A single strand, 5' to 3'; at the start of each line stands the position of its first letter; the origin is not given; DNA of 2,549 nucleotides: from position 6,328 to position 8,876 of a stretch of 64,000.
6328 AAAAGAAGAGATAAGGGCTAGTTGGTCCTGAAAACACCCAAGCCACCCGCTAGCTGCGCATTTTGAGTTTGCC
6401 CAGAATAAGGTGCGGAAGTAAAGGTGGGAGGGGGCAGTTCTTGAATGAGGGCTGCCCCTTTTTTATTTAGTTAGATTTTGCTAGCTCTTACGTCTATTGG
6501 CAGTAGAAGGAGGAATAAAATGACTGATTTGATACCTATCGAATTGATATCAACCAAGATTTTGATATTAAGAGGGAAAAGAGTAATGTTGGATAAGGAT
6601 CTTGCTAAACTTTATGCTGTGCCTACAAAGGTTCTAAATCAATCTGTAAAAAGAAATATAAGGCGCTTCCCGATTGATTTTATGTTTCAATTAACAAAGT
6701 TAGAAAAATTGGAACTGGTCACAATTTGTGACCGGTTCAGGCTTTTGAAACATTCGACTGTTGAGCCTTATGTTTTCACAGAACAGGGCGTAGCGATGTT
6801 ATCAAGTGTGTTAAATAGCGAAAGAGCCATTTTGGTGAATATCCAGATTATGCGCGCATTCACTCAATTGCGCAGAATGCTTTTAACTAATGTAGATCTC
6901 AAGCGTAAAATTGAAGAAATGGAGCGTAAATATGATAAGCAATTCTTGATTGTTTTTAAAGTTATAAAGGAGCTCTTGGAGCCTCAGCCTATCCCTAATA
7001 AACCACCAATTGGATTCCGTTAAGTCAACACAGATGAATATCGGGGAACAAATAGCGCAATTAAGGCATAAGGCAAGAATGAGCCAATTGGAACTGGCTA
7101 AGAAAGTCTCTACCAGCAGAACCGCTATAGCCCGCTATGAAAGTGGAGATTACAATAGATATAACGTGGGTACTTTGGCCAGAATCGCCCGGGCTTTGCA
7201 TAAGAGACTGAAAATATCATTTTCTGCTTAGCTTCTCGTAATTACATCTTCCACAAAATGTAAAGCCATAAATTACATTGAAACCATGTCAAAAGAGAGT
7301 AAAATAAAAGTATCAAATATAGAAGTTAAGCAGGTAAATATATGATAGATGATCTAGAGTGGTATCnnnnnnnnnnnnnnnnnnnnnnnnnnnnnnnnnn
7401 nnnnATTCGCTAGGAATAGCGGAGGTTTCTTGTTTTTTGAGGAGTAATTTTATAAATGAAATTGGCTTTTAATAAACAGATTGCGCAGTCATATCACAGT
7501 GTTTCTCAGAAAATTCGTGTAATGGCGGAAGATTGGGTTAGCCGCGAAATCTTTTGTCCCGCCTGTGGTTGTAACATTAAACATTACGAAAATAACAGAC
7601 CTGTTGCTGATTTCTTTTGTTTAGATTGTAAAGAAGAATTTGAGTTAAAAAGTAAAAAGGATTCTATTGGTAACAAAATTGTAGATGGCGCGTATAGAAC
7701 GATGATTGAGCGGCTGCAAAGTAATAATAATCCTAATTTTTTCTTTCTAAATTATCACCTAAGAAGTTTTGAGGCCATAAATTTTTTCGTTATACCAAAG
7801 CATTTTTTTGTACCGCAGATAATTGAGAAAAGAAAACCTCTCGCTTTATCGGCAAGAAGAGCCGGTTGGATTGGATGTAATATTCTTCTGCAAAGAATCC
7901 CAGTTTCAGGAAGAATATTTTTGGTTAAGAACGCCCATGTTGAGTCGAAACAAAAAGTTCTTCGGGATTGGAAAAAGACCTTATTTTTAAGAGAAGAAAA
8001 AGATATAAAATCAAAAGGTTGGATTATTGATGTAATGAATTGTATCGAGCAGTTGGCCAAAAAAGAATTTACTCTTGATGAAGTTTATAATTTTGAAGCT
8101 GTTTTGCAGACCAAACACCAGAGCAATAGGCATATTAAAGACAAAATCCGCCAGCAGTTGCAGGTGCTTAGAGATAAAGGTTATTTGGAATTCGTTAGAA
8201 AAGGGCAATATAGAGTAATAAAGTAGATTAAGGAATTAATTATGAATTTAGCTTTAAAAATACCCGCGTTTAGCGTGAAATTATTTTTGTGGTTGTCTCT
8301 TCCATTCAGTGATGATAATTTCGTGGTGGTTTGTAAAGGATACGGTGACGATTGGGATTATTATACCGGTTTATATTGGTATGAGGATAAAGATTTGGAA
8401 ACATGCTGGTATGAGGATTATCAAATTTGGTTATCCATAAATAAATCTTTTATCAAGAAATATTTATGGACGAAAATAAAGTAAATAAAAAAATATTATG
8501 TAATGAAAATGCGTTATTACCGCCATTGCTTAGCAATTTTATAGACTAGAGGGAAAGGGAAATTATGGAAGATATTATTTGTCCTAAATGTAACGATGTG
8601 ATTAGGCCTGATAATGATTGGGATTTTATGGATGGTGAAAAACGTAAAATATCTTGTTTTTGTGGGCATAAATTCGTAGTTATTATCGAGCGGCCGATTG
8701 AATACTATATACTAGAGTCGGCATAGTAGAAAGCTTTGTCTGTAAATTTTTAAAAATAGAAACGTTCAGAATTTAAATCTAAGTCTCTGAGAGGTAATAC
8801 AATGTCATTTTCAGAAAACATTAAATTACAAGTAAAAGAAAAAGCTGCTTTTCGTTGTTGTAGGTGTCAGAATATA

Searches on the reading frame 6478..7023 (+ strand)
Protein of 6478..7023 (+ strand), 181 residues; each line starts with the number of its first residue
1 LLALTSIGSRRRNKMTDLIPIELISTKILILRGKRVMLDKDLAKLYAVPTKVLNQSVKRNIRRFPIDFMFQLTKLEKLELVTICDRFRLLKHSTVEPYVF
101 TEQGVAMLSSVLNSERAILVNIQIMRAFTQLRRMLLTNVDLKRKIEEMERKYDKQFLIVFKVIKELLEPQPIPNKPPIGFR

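Call 3: search_protein_families(library=pfam, proteins=[window:6478-7023:+], max_evalue=0.01)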
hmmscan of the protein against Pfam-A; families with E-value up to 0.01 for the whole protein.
window:6478-7023:+ (181 aa): 1 family
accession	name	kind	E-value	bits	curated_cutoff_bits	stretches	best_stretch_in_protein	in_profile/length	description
PF10543.14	ORF6N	-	4e-29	101.2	27.8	1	27-111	2-86/86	ORF6N domain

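Call 7: search_protein_families(library=padloc, proteins=[window:6478-7023:+], max_evalue=0.01)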
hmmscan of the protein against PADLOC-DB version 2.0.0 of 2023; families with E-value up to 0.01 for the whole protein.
window:6478-7023:+ (181 aa): 3 families
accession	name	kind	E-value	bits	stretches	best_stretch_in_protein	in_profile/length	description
PDLC04856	PDC-S05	-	8.8e-58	192.9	1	17-168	5-163/177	-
PDLC04869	PDC-S05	-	8.3e-49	164.4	1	16-154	9-148/306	-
PDLC04849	PDC-S05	-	3.1e-37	126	1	15-154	1-140/183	-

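Call 9: search_protein_families(library=ncbifam, proteins=[window:6478-7023:+], max_evalue=0.001)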
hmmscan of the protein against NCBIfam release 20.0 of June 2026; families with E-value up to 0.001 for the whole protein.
window:6478-7023:+ (181 aa): 0 families

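Call 45: search_protein_families(library=phrogs, proteins=[window:6478-7023:+], max_evalue=0.01)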
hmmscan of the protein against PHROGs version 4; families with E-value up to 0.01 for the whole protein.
window:6478-7023:+ (181 aa): 4 families
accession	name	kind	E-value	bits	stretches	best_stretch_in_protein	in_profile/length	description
phrog_4792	-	transcription regulation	1.1e-25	91.8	1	19-135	8-126/268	anti-repressor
phrog_7755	-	transcription regulation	8.5e-06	26.4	1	27-133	125-230/282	anti-repressor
phrog_1760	-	transcription regulation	0.00011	22.9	1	29-121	13-108/232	anti-repressor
phrog_1726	-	transcription regulation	0.00025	21.9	1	32-151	13-145/264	anti-repressor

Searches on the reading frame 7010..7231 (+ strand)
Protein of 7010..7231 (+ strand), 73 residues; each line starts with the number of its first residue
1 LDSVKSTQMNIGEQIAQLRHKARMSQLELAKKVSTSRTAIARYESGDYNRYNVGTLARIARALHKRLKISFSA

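Call 3: search_protein_families(library=pfam, proteins=[window:7010-7231:+], max_evalue=0.01)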
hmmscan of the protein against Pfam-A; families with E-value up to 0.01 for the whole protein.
window:7010-7231:+ (73 aa): 7 families
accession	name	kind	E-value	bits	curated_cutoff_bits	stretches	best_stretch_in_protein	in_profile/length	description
PF13560.12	HTH_31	-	5.7e-10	39.8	27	1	11-63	2-54/64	Helix-turn-helix domain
PF01381.28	HTH_3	-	1.1e-09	38.6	23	1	15-66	1-51/55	Helix-turn-helix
PF12844.13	HTH_19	-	4.7e-06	26.9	30.2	1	12-62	1-50/64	Helix-turn-helix domain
PF13443.12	HTH_26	-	5.5e-06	27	22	1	15-64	2-51/63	Cro/C1-type HTH DNA-binding domain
PF13404.12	HTH_AsnC-type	-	0.00022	21.4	27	1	16-42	10-36/42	AsnC-type helix-turn-helix domain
PF13412.12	HTH_24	-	0.00057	19.8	21.9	1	17-43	11-37/48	Winged helix-turn-helix DNA-binding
PF15731.11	MqsA_antitoxin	-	0.0032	18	30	1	7-49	66-108/131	Antitoxin component of bacterial toxin-antitoxin system, MqsA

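Call 7: search_protein_families(library=padloc, proteins=[window:7010-7231:+], max_evalue=0.01)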
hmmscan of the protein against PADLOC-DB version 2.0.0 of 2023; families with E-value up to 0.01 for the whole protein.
window:7010-7231:+ (73 aa): 19 families
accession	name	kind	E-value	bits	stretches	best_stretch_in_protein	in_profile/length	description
PDLC03952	RmrA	-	3.1e-09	34.2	1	5-66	17-77/395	-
PDLC04142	capH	-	1.6e-07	30.3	1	6-66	2-61/103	capH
PDLC02926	HTH_VI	-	2.3e-06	25.8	1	10-67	1-57/92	-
PDLC03665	Control_protein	-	5.3e-06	24.6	1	8-63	6-61/77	control protein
PDLC04760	PDC-M64C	-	8.7e-06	24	1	7-67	23-82/93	-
PDLC03955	RmrA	-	3.8e-05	21.1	1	14-64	24-73/371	-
PDLC03949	RmrA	-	5.2e-05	20.3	1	14-65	6-56/363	-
PDLC03951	RmrA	-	9.7e-05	19.5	1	12-64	10-61/400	-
PDLC03945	RmrA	-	0.0005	17.3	1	9-47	1-39/394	-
PDLC03954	RmrA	-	0.00093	16.2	1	11-64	11-63/380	-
PDLC04775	PDC-M69A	-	0.001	17.6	1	9-64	6-60/113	-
PDLC03956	RmrA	-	0.002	15.2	1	7-66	5-64/399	-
PDLC04758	PDC-M64B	-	0.0021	16.5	1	7-67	27-86/123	-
PDLC03947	RmrA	-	0.0027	14.6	1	4-48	5-49/383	-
PDLC03946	RmrA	-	0.0031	14.3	1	14-64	6-55/357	-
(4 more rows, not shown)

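Call 45: search_protein_families(library=phrogs, proteins=[window:7010-7231:+], max_evalue=0.01)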
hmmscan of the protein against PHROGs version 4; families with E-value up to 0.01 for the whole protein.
window:7010-7231:+ (73 aa): 20 families
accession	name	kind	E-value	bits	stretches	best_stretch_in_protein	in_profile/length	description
phrog_5823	-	transcription regulation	2.5e-10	41.1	1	7-65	3-61/404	transcriptional regulator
phrog_3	-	transcription regulation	1.3e-09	39.3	1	5-65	83-139/430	transcriptional repressor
phrog_1373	-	transcription regulation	5.5e-09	37.2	1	8-72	61-124/166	transcriptional regulator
phrog_8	-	transcription regulation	1.5e-08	35.5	1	5-63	71-128/346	transcriptional regulator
phrog_2439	-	transcription regulation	5.6e-07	29.8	1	9-64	6-60/367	transcriptional regulator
phrog_2339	-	DNA, RNA and nucleotide metabolism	2.1e-06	28.7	1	9-71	24-86/98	HTH DNA binding protein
phrog_24325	-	transcription regulation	7.9e-06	27.3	1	7-70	49-112/133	transcriptional regulator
phrog_2328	-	transcription regulation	1.1e-05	26.3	1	8-64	13-68/128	transcriptional repressor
phrog_35195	-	unknown function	3.5e-05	24.5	1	9-64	1-56/159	-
phrog_7241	-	transcription regulation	6.9e-05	23.9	1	13-64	64-114/122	transcriptional regulator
phrog_147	-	transcription regulation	0.00013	23.3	1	8-60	2-54/100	transcriptional regulator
phrog_2104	-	unknown function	0.00017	22.8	1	7-47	37-76/103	-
phrog_34939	-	unknown function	0.00019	22.1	1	12-63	11-62/280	-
phrog_2967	-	transcription regulation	0.00026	21.6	1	6-63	6-62/225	transcriptional regulator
phrog_296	-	integration and excision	0.00029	20.6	1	6-64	223-277/626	DNA transposition protein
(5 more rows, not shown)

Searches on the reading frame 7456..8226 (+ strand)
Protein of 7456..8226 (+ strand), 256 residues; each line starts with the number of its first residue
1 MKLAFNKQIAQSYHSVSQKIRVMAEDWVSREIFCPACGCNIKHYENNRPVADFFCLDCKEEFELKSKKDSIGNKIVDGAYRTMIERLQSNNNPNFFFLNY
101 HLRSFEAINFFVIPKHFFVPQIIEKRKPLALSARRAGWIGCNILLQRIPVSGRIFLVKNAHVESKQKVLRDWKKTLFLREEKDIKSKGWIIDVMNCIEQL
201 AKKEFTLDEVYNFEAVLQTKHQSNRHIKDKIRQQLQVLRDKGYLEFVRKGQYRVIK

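Call 3: search_protein_families(library=pfam, proteins=[window:7456-8226:+], max_evalue=0.01)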
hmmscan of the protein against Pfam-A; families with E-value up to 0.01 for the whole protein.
window:7456-8226:+ (256 aa): 2 families
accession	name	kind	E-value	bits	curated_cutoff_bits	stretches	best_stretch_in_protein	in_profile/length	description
PF06044.18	DpnI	-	1.3e-79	266.6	26.7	1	1-180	1-182/183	Dam-replacing family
PF17726.7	DpnI_C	-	9.2e-32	109.5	23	1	186-253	2-69/70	Dam-replacing HTH domain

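Call 7: search_protein_families(library=padloc, proteins=[window:7456-8226:+], max_evalue=0.01)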
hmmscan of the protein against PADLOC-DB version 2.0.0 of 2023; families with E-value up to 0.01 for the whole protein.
window:7456-8226:+ (256 aa): 1 family
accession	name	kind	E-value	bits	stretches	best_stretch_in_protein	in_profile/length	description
PDLC03207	mREase_II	-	6.6e-116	384.1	1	1-255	1-255/256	Type II methyl-directed restriction enzyme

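Call 9: search_protein_families(library=ncbifam, proteins=[window:7456-8226:+], max_evalue=0.001)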
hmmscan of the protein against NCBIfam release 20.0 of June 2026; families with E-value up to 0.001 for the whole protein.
window:7456-8226:+ (256 aa): 0 families

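Call 45: search_protein_families(library=phrogs, proteins=[window:7456-8226:+], max_evalue=0.01)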
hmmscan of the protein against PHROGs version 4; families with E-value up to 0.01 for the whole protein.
window:7456-8226:+ (256 aa): 0 families

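Call 55: search_solved_structures(query=window:7456-8226:+, max_evalue=0.001, show_alignments=1)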
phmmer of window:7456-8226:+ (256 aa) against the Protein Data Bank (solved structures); distinct sequences matched with E-value up to 0.001: 1.
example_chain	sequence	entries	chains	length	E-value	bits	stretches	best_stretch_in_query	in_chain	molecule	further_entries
4esj_A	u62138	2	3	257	5.3e-90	304.5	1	1-254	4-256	Type-2 restriction enzyme DpnI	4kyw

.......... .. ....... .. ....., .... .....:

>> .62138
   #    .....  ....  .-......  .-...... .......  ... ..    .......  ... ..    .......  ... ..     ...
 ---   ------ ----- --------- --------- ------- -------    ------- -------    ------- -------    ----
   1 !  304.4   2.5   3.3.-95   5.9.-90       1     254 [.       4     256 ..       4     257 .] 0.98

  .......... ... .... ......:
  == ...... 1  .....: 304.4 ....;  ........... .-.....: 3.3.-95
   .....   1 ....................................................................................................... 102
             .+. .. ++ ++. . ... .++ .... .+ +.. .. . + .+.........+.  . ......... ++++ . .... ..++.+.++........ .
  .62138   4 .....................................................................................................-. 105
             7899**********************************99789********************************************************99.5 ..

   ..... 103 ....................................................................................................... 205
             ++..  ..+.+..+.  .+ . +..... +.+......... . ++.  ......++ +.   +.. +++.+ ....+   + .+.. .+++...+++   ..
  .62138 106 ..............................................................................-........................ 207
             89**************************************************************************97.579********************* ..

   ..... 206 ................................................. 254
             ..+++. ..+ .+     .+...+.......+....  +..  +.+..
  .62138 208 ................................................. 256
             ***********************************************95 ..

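Call 68: list_cluster_members(proteins=[window:7456-8226:+, window:8242-8484:+, window:8565-8726:+, window:9857-10069:+, window:7010-7231:+, window:12513-12857:+, window:13738-14091:+, window:14339-14959:+, window:6520-7023:+, window:10924-12516:+])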
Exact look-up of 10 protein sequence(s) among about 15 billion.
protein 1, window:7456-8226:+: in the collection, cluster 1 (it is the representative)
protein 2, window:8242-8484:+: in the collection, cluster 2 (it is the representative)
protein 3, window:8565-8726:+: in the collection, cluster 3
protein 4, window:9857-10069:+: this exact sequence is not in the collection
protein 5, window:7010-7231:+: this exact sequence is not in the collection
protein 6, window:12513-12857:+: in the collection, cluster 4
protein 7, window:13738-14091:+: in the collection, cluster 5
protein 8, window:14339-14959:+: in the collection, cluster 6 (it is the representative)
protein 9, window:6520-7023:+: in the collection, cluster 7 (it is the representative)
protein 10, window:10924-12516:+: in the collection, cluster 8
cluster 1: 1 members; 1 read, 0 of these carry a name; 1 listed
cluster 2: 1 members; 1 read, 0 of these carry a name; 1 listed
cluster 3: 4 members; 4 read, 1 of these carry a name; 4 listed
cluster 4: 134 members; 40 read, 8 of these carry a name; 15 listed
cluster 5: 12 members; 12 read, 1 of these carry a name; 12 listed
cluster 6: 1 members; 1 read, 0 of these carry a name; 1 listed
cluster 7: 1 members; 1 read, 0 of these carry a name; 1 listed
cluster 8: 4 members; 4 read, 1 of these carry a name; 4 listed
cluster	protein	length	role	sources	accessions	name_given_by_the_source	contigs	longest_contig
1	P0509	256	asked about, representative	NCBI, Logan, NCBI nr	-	-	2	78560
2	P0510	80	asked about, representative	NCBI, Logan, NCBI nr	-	-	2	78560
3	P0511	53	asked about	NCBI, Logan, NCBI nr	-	-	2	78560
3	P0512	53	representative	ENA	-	-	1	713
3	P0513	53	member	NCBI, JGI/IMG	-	DNA-directed RNA polymerase subunit RPC12/RpoP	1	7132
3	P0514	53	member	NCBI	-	-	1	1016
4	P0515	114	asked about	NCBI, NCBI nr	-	-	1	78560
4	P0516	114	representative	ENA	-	-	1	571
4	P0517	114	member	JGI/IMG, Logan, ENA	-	putative membrane protein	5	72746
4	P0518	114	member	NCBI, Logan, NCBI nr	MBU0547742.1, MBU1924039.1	MAG: phage holin family protein [Candidatus Omnitrophica bacterium] | phage holin family protein [Candidatus Omnitrophota bacterium]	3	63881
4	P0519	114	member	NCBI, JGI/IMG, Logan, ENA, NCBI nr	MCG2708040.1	MAG: phage holin family protein [Candidatus Omnitrophica bacterium] | phage holin family protein [Candidatus Omnitrophota bacterium]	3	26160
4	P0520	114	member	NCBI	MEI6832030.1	MAG: phage holin family protein [Candidatus Omnitrophota bacterium]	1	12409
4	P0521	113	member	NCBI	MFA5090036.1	MAG: phage holin family protein [Candidatus Omnitrophota bacterium]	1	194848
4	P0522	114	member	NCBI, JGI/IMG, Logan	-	putative membrane protein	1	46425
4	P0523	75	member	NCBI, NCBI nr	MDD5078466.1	MAG: phage holin family protein, partial [Candidatus Omnitrophica bacterium] | phage holin family protein [Candidatus Omnitrophota bacterium]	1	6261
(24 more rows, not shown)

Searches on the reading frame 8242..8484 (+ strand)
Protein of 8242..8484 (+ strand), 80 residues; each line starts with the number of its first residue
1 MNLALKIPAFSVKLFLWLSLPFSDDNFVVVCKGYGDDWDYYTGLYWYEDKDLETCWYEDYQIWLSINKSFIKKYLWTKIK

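Call 3: search_protein_families(library=pfam, proteins=[window:8242-8484:+], max_evalue=0.01)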
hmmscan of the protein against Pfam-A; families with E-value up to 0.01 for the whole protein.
window:8242-8484:+ (80 aa): 0 families

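Call 7: search_protein_families(library=padloc, proteins=[window:8242-8484:+], max_evalue=0.01)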
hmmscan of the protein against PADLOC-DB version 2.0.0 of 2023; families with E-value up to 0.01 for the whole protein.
window:8242-8484:+ (80 aa): 0 families

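Call 45: search_protein_families(library=phrogs, proteins=[window:8242-8484:+], max_evalue=0.01)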
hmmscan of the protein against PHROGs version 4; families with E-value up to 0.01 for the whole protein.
window:8242-8484:+ (80 aa): 0 families

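Call 46: search_protein_families(library=pfam, proteins=[window:8242-8484:+], max_evalue=5)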
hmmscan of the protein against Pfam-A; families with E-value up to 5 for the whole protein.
window:8242-8484:+ (80 aa): 0 families

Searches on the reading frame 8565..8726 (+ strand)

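Call 3: search_protein_families(library=pfam, proteins=[window:8565-8726:+], max_evalue=0.01)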
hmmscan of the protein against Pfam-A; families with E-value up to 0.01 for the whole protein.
window:8565-8726:+ (53 aa): 0 families

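Call 7: search_protein_families(library=padloc, proteins=[window:8565-8726:+], max_evalue=0.01)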
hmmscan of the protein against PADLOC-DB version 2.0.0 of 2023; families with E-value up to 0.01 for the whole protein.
window:8565-8726:+ (53 aa): 0 families

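Call 45: search_protein_families(library=phrogs, proteins=[window:8565-8726:+], max_evalue=0.01)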
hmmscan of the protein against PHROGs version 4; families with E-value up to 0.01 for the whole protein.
window:8565-8726:+ (53 aa): 0 families

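Call 46: search_protein_families(library=pfam, proteins=[window:8565-8726:+], max_evalue=5)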
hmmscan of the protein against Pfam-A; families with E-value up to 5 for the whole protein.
window:8565-8726:+ (53 aa): 3 families
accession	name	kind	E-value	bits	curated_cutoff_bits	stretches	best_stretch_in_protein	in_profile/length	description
PF21276.3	ZNF512_C2HC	-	0.086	13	27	1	4-14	14-24/38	Zinc finger protein 512, C2HC zinc finger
PF23454.1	Zn_ribbon_Brz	-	0.49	11.5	27.9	1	24-39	37-55/58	Transcriptional regulator Brz zinc beta ribbon domain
PF25208.1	DUF7838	-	2.5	8.6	28.5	0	19-41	24-47/55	Domain of unknown function (DUF7838)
